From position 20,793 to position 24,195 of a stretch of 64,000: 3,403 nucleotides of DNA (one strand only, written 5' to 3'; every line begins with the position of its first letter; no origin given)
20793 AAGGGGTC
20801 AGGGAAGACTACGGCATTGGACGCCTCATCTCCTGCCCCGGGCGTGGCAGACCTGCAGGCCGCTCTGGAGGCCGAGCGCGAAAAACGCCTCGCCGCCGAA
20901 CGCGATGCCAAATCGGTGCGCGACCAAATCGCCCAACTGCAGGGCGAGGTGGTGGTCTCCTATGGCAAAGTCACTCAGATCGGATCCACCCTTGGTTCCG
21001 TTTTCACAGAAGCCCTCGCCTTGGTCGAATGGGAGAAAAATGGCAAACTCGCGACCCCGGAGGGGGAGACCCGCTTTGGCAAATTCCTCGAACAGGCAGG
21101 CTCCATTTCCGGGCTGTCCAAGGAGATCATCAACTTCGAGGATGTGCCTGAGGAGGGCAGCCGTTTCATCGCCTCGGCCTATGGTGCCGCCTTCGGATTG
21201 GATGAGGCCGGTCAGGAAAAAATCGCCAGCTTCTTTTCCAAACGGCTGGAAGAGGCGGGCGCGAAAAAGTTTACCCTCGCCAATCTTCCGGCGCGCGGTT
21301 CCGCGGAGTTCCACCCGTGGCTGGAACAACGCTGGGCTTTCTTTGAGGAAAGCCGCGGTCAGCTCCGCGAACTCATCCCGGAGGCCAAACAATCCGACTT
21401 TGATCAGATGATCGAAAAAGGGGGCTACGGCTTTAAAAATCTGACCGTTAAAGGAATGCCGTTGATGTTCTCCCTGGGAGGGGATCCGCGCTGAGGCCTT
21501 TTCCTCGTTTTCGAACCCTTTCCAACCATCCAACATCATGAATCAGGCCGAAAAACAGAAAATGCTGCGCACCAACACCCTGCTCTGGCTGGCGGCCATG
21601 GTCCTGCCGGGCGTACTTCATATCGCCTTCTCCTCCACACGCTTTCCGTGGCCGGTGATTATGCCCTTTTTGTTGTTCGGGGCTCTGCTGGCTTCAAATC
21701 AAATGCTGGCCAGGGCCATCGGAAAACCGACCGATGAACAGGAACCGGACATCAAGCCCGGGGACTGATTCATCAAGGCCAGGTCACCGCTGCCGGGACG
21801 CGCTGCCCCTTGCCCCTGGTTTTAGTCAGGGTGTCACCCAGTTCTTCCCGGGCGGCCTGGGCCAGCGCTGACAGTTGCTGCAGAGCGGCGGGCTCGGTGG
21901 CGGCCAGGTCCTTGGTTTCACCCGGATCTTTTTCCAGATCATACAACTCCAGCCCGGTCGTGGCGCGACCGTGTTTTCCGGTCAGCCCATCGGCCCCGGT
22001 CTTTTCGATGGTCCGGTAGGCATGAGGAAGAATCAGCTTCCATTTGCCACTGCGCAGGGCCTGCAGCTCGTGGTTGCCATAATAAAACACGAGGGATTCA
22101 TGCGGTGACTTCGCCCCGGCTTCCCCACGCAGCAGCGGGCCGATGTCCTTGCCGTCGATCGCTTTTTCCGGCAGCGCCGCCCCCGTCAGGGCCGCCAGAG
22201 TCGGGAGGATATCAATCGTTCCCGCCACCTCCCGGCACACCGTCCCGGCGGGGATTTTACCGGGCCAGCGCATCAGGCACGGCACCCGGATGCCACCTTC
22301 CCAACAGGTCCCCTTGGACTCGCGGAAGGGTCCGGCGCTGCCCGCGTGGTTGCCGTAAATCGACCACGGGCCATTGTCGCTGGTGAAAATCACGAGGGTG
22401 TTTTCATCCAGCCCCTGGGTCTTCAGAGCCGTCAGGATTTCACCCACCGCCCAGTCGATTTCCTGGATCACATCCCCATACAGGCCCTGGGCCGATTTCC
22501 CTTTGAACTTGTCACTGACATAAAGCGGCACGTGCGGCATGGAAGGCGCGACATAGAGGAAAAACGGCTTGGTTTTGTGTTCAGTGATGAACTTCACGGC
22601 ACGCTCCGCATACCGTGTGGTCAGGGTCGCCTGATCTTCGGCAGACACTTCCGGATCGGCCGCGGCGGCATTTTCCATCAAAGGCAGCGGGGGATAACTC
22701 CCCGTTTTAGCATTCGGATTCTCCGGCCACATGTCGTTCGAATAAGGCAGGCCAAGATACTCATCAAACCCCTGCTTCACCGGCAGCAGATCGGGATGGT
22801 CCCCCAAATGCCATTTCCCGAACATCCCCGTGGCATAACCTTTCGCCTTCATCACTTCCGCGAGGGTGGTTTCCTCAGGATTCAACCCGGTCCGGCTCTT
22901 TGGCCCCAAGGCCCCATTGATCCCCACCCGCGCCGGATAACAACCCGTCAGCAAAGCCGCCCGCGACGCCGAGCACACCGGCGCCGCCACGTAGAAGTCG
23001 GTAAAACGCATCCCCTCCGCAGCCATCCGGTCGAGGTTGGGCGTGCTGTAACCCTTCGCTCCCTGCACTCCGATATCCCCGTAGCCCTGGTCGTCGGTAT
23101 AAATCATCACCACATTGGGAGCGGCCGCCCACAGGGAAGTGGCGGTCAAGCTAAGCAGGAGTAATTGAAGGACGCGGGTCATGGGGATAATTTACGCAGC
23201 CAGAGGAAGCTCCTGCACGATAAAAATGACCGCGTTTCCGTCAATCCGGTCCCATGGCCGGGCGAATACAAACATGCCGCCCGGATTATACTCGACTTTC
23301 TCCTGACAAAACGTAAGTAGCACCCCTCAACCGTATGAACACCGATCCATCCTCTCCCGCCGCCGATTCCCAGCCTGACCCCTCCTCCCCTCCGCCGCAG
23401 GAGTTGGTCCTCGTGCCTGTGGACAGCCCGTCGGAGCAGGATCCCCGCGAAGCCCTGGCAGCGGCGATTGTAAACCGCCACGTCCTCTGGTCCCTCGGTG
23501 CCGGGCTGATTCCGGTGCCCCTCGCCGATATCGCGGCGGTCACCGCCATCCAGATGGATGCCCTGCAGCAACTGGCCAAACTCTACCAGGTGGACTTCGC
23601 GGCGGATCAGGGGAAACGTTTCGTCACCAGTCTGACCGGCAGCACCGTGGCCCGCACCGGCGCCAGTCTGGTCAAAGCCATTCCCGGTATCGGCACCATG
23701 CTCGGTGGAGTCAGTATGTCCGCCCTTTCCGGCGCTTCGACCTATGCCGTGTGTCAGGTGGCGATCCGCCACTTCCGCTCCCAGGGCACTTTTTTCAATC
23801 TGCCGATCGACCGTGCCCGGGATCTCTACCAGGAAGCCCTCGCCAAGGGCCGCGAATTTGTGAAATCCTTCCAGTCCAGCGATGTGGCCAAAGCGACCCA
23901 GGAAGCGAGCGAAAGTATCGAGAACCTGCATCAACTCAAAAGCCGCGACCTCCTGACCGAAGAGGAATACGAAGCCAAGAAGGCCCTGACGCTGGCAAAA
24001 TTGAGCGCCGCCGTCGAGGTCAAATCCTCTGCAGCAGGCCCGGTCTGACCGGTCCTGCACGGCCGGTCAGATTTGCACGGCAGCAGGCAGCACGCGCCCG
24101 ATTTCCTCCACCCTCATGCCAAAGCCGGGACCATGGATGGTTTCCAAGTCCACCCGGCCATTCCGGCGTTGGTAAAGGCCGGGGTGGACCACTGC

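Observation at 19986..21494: ECF sigma factor fused in-frame to a TM helix and extracytoplasmic domain (copy 1 of 2)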

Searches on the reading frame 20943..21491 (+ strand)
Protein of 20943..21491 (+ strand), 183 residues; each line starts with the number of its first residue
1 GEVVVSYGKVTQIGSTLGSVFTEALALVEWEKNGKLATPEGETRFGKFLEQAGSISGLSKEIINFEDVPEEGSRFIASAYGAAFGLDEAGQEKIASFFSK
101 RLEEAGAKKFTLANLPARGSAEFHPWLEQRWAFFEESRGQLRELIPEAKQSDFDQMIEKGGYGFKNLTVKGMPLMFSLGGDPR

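Call 53: predict_structure(alignment_id=A4)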
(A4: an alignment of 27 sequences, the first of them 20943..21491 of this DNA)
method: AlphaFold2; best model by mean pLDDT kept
length: 183 residues; sequences in the alignment: 27
mean_pLDDT: 90.6   pTM: 0.86
mean pLDDT of the five models: 90.6, 89.7, 88.6, 88.0, 87.8
residues with pLDDT >= 90: 137; 70-90: 36; 50-70: 8; < 50: 2
segments of 3 or more residues with pLDDT < 50: none
pLDDT, mean of each block of 10 residues (from residue 1): 64 94 96 94 94 81 88 96 97 98 96 91 94 94 97 92 91 84 55
secondary structure, 60 per line:
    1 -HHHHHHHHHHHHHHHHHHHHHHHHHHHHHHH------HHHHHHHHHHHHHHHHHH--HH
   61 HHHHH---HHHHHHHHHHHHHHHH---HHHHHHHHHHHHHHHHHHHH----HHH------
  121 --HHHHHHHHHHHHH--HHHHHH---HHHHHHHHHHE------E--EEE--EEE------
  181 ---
elements in order: H2-32 H39-56 H59-65 H69-84 H88-107 H123-135 H138-143 H147-156 E167-169 E172-174

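Call 77: fold_search(model_id=the predicted structure, library=pdb)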
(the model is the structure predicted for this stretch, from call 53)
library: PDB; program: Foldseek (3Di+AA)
matches with E <= 10: 99; with E <= 0.001: 0
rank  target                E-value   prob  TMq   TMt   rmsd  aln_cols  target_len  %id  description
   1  3k1s_E                1.5e+00  0.25  0.28  0.44  14.5       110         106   17  Crystal Structure of the PTS Cellobiose Specific Enzyme IIA from Bacillus anthracis (released 2009-10-13)
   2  8ff9_A                1.5e+00  0.10  0.18  0.21  14.9       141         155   10  Crystal structure of Apo Dps protein (PA0962) from Pseudomonas aeruginosa (orthorhombic form) (released 2023-03-08)
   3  9lgo_I                1.6e+00  0.08  0.22  0.23  16.5       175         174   14  Cryo-EM structure of the SPATA5-SPATA5L1-CINP-C1orf109 complex (released 2025-04-23)
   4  8ff9_L                1.7e+00  0.09  0.18  0.21  14.9       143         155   10  Crystal structure of Apo Dps protein (PA0962) from Pseudomonas aeruginosa (orthorhombic form) (released 2023-03-08)
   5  6twz_A                1.9e+00  0.12  0.31  0.26  12.5       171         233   11  14-3-3 sigma complexed with a phosphorylated 16E6 peptide (released 2020-05-06)
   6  5cwn                  2.2e+00  0.06  0.18  0.17  12.8       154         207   15  Crystal structure of de novo designed helical repeat protein DHR71 (released 2015-12-16)
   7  7a6y_D                2.7e+00  0.10  0.29  0.25  12.0       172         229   11  Structure of 14-3-3 gamma in complex with DAPK2 peptide stabilized by FC-A (released 2021-08-25)
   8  9wg7_D2               2.7e+00  0.04  0.16  0.17  15.1       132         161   16  The structure of phycobilisome with a bicylindrical core from the cyanobacterium Synechococcus elongatus PCC 7942 (released 2026-04-01)
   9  4o46_A                2.8e+00  0.08  0.28  0.24  13.5       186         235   10  14-3-3-gamma in complex with influenza NS1 C-terminal tail phosphorylated at S228 (released 2014-04-30)
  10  4o46_E                3.0e+00  0.08  0.29  0.24  13.5       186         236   10  14-3-3-gamma in complex with influenza NS1 C-terminal tail phosphorylated at S228 (released 2014-04-30)
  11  8rrl_A                3.0e+00  0.06  0.26  0.21  13.5       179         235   12  14-3-3 sigma complexed with a phosphopeptide optimized for a Fusicoccin-mediated stabilization of the complex (released 2025-02-12)
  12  9bts_A                3.2e+00  0.11  0.24  0.27  14.8       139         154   11  Crystal structure of the bacterioferritin (Bfr) and ferritin (Ftn) heterooligomer complex from Acinetobacter baumannii (released 2024-08-14)
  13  8adm_A                3.4e+00  0.06  0.26  0.22  13.7       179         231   12  Ternary complex of 14-3-3 sigma, Usp8pS718 phosphopeptide and small molecule stabilizer (released 2023-04-26)
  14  1s94_A                3.5e+00  0.16  0.30  0.47  12.2       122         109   15  Crystal structure of the Habc domain of neuronal syntaxin from the squid Loligo pealei (released 2004-05-11)
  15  6gkf_A                3.5e+00  0.06  0.27  0.23  15.6       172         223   10  Structure of 14-3-3 gamma in complex with caspase-2 14-3-3 binding motif Ser139 (released 2018-10-17)
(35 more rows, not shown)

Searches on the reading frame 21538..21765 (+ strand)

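Call 14: search_protein_families(library=pfam, proteins=[window:21538-21765:+], max_evalue=0.1)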
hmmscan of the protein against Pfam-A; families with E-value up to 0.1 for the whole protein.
window:21538-21765:+ (76 aa): 2 families
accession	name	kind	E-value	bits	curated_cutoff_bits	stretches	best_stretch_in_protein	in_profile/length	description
PF01757.29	Acyl_transf_3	-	0.014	14.9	31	1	10-58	149-204/326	Acyltransferase domain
PF05620.16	TMEM208_SND2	-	0.031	14.5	22.9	1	6-67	13-73/167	SRP-independent targeting protein 2/TMEM208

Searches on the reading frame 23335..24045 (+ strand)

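Call 14: search_protein_families(library=pfam, proteins=[window:23335-24045:+], max_evalue=0.1)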
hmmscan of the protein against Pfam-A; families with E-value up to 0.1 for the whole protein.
window:23335-24045:+ (237 aa): 3 families
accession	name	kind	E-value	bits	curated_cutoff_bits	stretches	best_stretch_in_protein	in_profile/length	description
PF05128.17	DUF697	-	1.8e-08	34.8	27.7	1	37-169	17-157/162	Domain of unknown function (DUF697)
PF09851.14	SHOCT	-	0.00023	21.2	27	1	194-217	2-25/28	Short C-terminal domain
PF12787.12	EcsC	-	0.0017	18.6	30.4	0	55-87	106-138/240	EcsC protein family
